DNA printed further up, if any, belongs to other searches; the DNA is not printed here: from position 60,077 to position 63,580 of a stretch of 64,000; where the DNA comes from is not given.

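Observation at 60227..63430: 1067-aa protein: unrecognisable 550-aa N-terminal region fused to a degenerate double-HKD PLD domain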

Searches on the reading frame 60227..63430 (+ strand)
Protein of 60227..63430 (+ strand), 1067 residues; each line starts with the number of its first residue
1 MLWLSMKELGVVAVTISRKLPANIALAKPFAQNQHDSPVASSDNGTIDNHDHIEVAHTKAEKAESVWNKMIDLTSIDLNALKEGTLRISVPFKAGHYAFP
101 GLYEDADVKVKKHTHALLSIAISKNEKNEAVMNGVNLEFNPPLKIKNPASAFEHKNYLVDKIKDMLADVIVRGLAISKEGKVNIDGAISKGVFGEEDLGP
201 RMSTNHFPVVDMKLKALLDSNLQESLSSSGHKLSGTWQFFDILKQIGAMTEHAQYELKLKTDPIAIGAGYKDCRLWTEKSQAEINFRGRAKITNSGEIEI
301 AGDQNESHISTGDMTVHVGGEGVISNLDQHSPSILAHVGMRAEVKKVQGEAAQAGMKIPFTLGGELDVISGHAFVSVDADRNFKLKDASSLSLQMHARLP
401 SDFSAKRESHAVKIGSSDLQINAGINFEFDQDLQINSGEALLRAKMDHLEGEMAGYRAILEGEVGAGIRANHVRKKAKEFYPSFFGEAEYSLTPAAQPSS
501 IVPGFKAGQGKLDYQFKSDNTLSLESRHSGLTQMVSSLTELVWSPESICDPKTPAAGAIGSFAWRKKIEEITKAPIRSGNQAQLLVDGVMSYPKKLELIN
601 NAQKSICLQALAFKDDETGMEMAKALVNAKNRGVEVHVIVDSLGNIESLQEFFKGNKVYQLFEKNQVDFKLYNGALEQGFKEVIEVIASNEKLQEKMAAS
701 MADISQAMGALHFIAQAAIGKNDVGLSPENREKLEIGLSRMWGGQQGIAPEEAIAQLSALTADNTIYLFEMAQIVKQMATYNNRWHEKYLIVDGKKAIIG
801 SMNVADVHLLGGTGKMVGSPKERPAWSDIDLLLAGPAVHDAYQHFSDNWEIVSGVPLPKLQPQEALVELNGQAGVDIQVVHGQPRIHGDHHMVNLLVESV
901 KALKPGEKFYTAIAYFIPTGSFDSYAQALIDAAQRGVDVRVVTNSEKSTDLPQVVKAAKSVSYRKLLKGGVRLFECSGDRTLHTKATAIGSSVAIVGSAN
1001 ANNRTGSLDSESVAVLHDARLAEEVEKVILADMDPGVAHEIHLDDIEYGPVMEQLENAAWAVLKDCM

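Call 4: search_protein_families(library=pfam, proteins=[window:60227-63430:+], max_evalue=0.01)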
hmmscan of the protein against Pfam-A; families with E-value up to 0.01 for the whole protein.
window:60227-63430:+ (1067 aa): 2 families
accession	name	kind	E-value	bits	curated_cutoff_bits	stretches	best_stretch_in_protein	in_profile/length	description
PF13091.12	PLDc_2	-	4.2e-33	114.4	27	3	907-1029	10-128/132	PLD-like domain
PF00614.28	PLDc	-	3.3e-06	27.3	21.9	1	781-808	1-28/28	Phospholipase D Active site motif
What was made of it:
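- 62582..62635 (+): HKD motif 1: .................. (canonical). PF00614 covers residues 781-808 (call 4).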

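Call 5: search_protein_families(library=ncbifam, proteins=[window:60227-63430:+], max_evalue=0.01)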
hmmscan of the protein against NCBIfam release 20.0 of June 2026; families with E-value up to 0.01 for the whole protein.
window:60227-63430:+ (1067 aa): 9 families
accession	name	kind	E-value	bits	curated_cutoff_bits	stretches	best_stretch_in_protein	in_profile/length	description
TIGR04265.1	bac_cardiolipin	equivalog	5.2e-32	111.4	290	2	778-1033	214-451/483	cardiolipin synthase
NF008427.0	PRK11263.1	equivalog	4.2e-31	108.4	281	2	780-1027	107-334/409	cardiolipin synthase ClsB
NF009107.0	PRK12452.1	equivalog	4.6e-25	88.3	787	2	777-1035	234-479/509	cardiolipin synthase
NF038319.1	DISARM_DrmC_I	equivalog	6.1e-14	52.1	133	2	923-1026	121-228/236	DISARM system phospholipase D-like protein DrmC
NF006946.0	PRK09428.1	equivalog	9e-09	34.7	314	1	580-641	25-88/451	CDP-diacylglycerol--serine O-phosphatidyltransferase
NF010492.0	PRK13912.1-3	equivalog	6.4e-06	25.9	297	0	597-646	41-86/178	nuclease NucT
NF010490.0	PRK13912.1-1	equivalog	0.00022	21.3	211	0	921-1003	54-126/159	nuclease NucT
NF041068.1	DpdK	equivalog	0.00028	20.5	100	0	926-1023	68-157/167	phospholipase D-like domain-containing protein DpdK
NF010493.0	PRK13912.1-4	equivalog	0.00066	19.7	351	0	922-1028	52-160/171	nuclease NucT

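Call 6: find_homologous_proteins(query=window:60227-63427:+)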
Query window:60227-63427:+ (1067 aa): 7 proteins with E <= 0.001 among 8000 candidates.
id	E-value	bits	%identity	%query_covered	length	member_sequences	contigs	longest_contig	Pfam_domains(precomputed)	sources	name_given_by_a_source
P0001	0.0e+0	2372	100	100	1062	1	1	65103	PF13091.13,PF00614.29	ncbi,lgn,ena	-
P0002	0.0e+0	1699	72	99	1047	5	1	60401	PF13091.13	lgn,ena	-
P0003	0.0e+0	1673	71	99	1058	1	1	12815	PF13091.13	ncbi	-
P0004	0.0e+0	1641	70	98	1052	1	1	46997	PF13091.13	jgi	jgi:phosphatidylserine/phosphatidylglycerophosphate/cardiolipin synthase-like enzyme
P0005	3.0e-287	974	46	94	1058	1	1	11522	PF13091.13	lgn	-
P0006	8.4e-169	582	33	95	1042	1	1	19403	PF13091.13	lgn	-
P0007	2.7e-4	37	30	11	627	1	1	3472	PF13396.12,PF13091.13,PF03485.22,PF00614.29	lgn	-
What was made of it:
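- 60227..63430 (+): Maximal ORF of the PLD-family protein (1067 aa). The probable true start is the GTG at 60266 (1054 aa, 114.8 kDa). An identical protein is in the public collection as P0001, there called from M6 (call 6).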

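Call 7: search_solved_structures(query=window:60227-63427:+, max_evalue=1, show_alignments=2)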
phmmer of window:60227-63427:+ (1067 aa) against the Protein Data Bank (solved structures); distinct sequences matched with E-value up to 1: 3.
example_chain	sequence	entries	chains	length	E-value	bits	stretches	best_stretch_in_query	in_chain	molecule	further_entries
1byr_A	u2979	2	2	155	0.069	14.4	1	596-646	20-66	PROTEIN (ENDONUCLEASE)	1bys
3hsi_A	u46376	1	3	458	0.12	13.6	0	593-641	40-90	Phosphatidylserine synthase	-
8yr5_A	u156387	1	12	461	0.65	11.2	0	596-641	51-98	CDP-diacylglycerol--serine O-phosphatidyltransferase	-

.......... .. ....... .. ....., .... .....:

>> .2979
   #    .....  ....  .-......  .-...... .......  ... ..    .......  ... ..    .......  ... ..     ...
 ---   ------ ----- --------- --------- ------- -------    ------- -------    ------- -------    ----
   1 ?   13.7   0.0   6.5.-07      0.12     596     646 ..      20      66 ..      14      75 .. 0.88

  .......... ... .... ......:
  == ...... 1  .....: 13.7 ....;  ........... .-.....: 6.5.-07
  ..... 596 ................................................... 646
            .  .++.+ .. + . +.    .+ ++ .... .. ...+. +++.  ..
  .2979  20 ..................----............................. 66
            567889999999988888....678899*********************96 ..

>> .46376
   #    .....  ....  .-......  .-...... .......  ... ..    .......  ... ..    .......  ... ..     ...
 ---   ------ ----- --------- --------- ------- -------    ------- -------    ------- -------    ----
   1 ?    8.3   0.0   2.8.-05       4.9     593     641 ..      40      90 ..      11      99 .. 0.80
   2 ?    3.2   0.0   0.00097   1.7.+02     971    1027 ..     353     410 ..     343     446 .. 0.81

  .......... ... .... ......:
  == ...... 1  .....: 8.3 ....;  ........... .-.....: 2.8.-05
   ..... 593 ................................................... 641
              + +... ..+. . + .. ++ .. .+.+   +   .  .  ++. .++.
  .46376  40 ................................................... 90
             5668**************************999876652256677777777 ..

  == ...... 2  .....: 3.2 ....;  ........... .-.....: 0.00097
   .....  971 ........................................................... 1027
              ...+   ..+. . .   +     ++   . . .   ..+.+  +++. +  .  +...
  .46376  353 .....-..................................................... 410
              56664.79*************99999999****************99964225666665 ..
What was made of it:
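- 61907..62158 (+): First part of the PLD N-lobe (residues 561-644). Aligns to Nuc, PssA and NucT N-lobe sequences (calls 5, 7).
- Nuc (1byr) is the best PDB sequence hit, at E = 0.07 (call 7).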

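Call 8: find_encoding_contigs(protein=P0001, flank=10000, max_places=4)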
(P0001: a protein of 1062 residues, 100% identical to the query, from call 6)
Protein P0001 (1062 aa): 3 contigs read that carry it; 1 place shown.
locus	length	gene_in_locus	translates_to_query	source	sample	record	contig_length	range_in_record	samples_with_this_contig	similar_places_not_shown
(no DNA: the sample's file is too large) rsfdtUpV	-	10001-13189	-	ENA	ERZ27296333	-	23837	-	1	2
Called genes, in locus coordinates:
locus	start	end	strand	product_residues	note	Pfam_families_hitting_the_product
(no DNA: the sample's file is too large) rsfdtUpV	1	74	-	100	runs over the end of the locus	PF01242:PTPS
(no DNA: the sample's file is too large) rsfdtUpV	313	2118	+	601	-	PF17092:PCB_OB (faint), PF18614:RNase_II_C_S1 (faint), PF00575:S1, PF21710:Spt6_S1 (faint), PF24685:OB_RRP5_4th (faint), PF00575:S1, PF23459:S1_RRP5, PF00575:S1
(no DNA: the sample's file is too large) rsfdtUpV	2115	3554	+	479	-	PF00919:UPF0004, PF04055:Radical_SAM, PF18693:TRAM_2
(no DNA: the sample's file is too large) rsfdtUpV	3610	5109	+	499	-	PF01425:Amidase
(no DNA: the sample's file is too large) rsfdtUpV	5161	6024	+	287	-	PF00364:Biotin_lipoyl (faint), PF25973:BSH_CzcB (weak)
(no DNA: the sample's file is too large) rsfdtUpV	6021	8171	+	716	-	PF03412:Peptidase_C39, PF13529:Peptidase_C39_2 (faint), PF00664:ABC_membrane, PF00005:ABC_tran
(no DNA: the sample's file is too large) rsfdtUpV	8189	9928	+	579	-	PF00664:ABC_membrane, PF02463:SMC_N (faint), PF00005:ABC_tran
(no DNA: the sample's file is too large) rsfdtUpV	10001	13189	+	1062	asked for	PF13091:PLDc_2 (weak), PF00614:PLDc (faint), PF13091:PLDc_2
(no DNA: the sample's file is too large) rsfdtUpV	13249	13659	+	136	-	PF00574:CLP_protease (weak), PF25145:NfeD1b_N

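Call 9: find_encoding_contigs(protein=P0002, flank=10000, max_places=4)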
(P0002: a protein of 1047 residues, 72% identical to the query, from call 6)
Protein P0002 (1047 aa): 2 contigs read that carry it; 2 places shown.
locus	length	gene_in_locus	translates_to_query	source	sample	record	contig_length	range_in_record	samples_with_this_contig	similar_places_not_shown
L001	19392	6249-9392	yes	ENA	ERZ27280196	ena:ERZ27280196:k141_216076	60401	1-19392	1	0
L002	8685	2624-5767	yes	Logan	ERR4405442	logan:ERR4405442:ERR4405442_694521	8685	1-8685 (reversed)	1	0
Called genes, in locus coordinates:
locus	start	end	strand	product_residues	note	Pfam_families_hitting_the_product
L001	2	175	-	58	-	?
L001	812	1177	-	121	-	PF01242:PTPS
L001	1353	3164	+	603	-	PF00575:S1, PF21710:Spt6_S1 (faint), PF24685:OB_RRP5_4th (faint), PF00575:S1, PF23459:S1_RRP5, PF00575:S1, PF23459:S1_RRP5 (weak), PF00575:S1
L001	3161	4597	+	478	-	PF00919:UPF0004, PF04055:Radical_SAM, PF18693:TRAM_2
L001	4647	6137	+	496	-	PF01425:Amidase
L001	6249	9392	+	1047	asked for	PF13091:PLDc_2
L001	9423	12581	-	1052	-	PF00133:tRNA-synt_1, PF09334:tRNA-synt_1g (faint), PF08264:Anticodon_1, PF19302:DUF5915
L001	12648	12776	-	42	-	-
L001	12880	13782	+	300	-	PF00701:DHDPS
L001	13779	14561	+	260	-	PF01113:DapB_N, PF05173:DapB_C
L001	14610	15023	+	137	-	-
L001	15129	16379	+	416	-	PF01186:Lysyl_oxidase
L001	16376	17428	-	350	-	PF01066:CDP-OH_P_transf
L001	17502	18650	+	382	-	PF23310:TPR_27 (faint), PF08238:Sel1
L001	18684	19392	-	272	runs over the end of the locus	-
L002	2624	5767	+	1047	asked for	PF13091:PLDc_2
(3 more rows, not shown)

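Call 11: find_related_loci(query=A1, collection=genome_contigs, flank=10000)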
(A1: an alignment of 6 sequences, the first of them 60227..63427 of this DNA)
Query A1 (1067 aa) in genome_contigs; peptide patterns used: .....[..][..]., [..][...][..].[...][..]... (x = any residue, [..] = any of these).
172 stretches matched a pattern; 9 encode a relative of the query (tblastn E <= 1e-3); 9 distinct loci.
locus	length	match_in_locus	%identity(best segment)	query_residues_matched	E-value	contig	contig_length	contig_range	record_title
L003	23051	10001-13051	33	71-1067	0e+0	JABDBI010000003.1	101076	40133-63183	MAG: Methanobacteriota archaeon isolate BWMinControl_Nextera66_MAG8 3300020758.a:Ga0207042_1003, whole genome shotgun se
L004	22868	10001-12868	35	71-1067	7e-180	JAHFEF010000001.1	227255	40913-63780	MAG: Myxococcales bacterium isolate nzgw262 NODE_63_length_227256_cov_4.271240, whole genome shotgun sequence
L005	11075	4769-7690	32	77-1067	3e-157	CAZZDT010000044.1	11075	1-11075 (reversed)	MAG TPA_asm: uncultured Bdellovibrionales bacterium isolate binchicken_co76_449 genome assembly, contig: NODE_7462_lengt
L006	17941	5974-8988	32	71-1067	2e-150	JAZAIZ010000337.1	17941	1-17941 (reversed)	MAG: Myxococcota bacterium isolate XB_MAG857 DB_MAG857_0337, whole genome shotgun sequence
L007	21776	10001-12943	33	71-1067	3e-149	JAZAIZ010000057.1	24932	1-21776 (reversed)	MAG: Myxococcota bacterium isolate XB_MAG857 DB_MAG857_0057, whole genome shotgun sequence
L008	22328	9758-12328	40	73-1067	3e-135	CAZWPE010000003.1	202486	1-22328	MAG TPA_asm: uncultured Myxococcaceae bacterium isolate SRP342105_co1_164 genome assembly, contig: NODE_62_length_202486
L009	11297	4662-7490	29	88-1058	9e-113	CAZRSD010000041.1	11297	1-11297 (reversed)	MAG TPA_asm: uncultured Myxococcales bacterium isolate SRP298887_co1_64 genome assembly, contig: NODE_6290_length_11297_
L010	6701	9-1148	40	679-1067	5e-77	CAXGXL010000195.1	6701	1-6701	MAG TPA_asm: uncultured bacterium isolate ERR594338_concoct_180 genome assembly, contig: ERZ11848501.17539, whole genome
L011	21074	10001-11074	38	560-1027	6e-43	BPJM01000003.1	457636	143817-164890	MAG: Planctomycetota bacterium KatS3mg102 DNA, contig_14065, whole genome shotgun sequence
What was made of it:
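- Record titles place relatives in Myxococcota and Bdellovibrionales MAGs (call 11).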

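Call 25: search_protein_families(library=pfam, proteins=[L003:2479-3327:+, L003:3331-5484:+, L003:5481-8165:+, L003:8162-9796:-, L003:13058-14311:+, L009:197-2302:+, L009:2299-2937:+, L009:2956-4317:+, L009:8049-9374:+], max_evalue=0.01)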
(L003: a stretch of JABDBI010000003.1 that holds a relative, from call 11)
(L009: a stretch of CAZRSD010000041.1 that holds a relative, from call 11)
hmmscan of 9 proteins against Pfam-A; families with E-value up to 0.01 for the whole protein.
L003:2479-3327:+ (282 aa): 5 families
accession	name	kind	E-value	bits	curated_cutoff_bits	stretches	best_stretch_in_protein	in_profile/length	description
PF13533.13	Biotin_lipoyl_2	-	4.6e-10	39.5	29.8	1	72-99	2-29/32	Biotin-lipoyl like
PF13437.12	HlyD_3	-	5.3e-10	40.4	22.2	1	111-192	2-77/106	HlyD family secretion protein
PF00364.28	Biotin_lipoyl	-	8.2e-07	29.2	22.1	1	78-139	14-73/73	Biotin-requiring enzyme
PF16576.10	HlyD_D23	-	4.1e-06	26.7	30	0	72-102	110-140/214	Barrel-sandwich domain of CusB or HlyD membrane-fusion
PF00358.26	PTS_EIIA_1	-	0.0047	17.1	27.2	0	76-107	78-109/127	phosphoenolpyruvate-dependent sugar phosphotransferase system, EIIA 1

L003:3331-5484:+ (717 aa): 5 families
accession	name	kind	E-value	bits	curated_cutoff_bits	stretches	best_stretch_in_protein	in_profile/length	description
PF03412.21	Peptidase_C39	-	5.5e-34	117.3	22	1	7-135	2-132/133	Peptidase C39 family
PF00664.28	ABC_membrane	-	3.5e-28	99.5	28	1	168-431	8-274/274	ABC transporter transmembrane region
PF00005.33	ABC_tran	-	8.3e-28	98.1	25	1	500-648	2-137/137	ABC transporter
PF02463.25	SMC_N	-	0.0013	18.7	40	0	619-687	136-210/220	RecF/RecN/SMC N terminal domain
PF13529.12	Peptidase_C39_2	-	0.0038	18.2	24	0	16-55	14-53/143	Peptidase_C39 like family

L003:5481-8165:+ (894 aa): 7 families
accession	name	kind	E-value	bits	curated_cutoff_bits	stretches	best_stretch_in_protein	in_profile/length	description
PF00005.33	ABC_tran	-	3.4e-36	125.3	25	1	676-824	1-137/137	ABC transporter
PF00664.28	ABC_membrane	-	1.5e-14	54.8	28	1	350-608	5-267/274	ABC transporter transmembrane region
PF02463.25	SMC_N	-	1.8e-05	24.7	40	1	732-864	126-211/220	RecF/RecN/SMC N terminal domain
PF13401.12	AAA_22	-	0.00049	20.8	27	1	688-736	7-54/130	AAA domain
PF13191.12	AAA_16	-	0.00059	20.8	32.6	1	685-835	24-153/167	AAA ATPase domain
PF03193.22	RsgA_GTPase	-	0.0015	18.8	30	1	670-709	91-129/174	RsgA GTPase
PF13555.12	AAA_29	-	0.0024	18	27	0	682-703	18-39/61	P-loop containing region of AAA domain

L003:8162-9796:- (544 aa): 1 family
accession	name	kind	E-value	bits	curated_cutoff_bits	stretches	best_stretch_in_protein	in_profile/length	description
PF04185.19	Phosphoesterase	-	1.1e-56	193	23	1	66-421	1-353/356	Phosphoesterase family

L003:13058-14311:+ (417 aa): 3 families
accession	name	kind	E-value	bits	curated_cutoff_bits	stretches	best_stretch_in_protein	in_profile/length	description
PF24961.1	NfeD_membrane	-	1.7e-20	73.7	26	1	229-342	2-115/119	NfeD integral membrane domain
PF25145.1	NfeD1b_N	-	8.8e-20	71.5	40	1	27-190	2-158/189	NfeD1b, N-terminal domain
PF01957.25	NfeD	-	8.7e-11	42.3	29.1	1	359-416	1-57/57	NfeD-like C-terminal, partner-binding domain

L009:197-2302:+ (701 aa): 2 families
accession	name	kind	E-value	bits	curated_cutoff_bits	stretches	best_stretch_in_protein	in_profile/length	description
PF03412.21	Peptidase_C39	-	6.6e-25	87.9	22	1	20-142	5-129/133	Peptidase C39 family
PF00005.33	ABC_tran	-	5.8e-14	53.3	25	1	482-623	1-134/137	ABC transporter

L009:2299-2937:+ (212 aa): 0 families

L009:2956-4317:+ (453 aa): 14 families
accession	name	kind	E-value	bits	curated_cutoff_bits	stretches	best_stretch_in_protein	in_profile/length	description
PF00005.33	ABC_tran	-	7.5e-22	78.8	25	1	260-405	2-135/137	ABC transporter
PF20720.3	nSTAND3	-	3e-05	24.2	27.2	1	269-303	17-51/155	Novel STAND NTPase 3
PF13191.12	AAA_16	-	0.0002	22.3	32.6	1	270-404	25-140/167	AAA ATPase domain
PF01637.24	ATPase_2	-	0.00097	19.4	33.2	1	268-317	19-67/225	ATPase domain predominantly from Archaea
PF13476.12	AAA_23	-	0.0017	19.5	27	1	269-290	19-40/201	AAA domain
PF13304.12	AAA_21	-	0.0017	18.9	27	1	272-291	2-21/304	AAA domain, putative AbiEii toxin, Type IV TA system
PF13555.12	AAA_29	-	0.0018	18.4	27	1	266-286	19-39/61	P-loop containing region of AAA domain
PF00437.27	T2SSE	-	0.003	16.7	24.9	1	268-296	141-169/370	Type II/IV secretion system protein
PF02492.25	cobW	-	0.0035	17.4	20.7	1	272-291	3-22/180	CobW/HypB/UreG, nucleotide-binding domain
PF13401.12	AAA_22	-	0.0046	17.7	27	0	271-291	7-27/130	AAA domain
PF03215.21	Rad17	-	0.0064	16.9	23.8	0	269-299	45-75/186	Rad17 P-loop domain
PF25199.1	nSTAND_NTPase5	-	0.0071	16.6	34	0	271-290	43-62/145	Novel STAND NTPase 5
PF13238.12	AAA_18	-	0.0073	17.2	29.4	0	272-289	1-18/128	AAA domain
PF13521.12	AAA_28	-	0.0073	17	27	0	272-290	2-20/164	AAA domain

L009:8049-9374:+ (441 aa): 2 families
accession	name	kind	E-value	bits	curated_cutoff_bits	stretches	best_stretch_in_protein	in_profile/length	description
PF00587.30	tRNA-synt_2b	-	4.8e-34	118.4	29.3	1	234-414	4-179/179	tRNA synthetase class II core domain (G, H, P, S and T)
PF02403.27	Seryl_tRNA_N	-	1.9e-17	63.9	28.2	1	17-121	1-108/108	Seryl-tRNA synthetase N-terminal domain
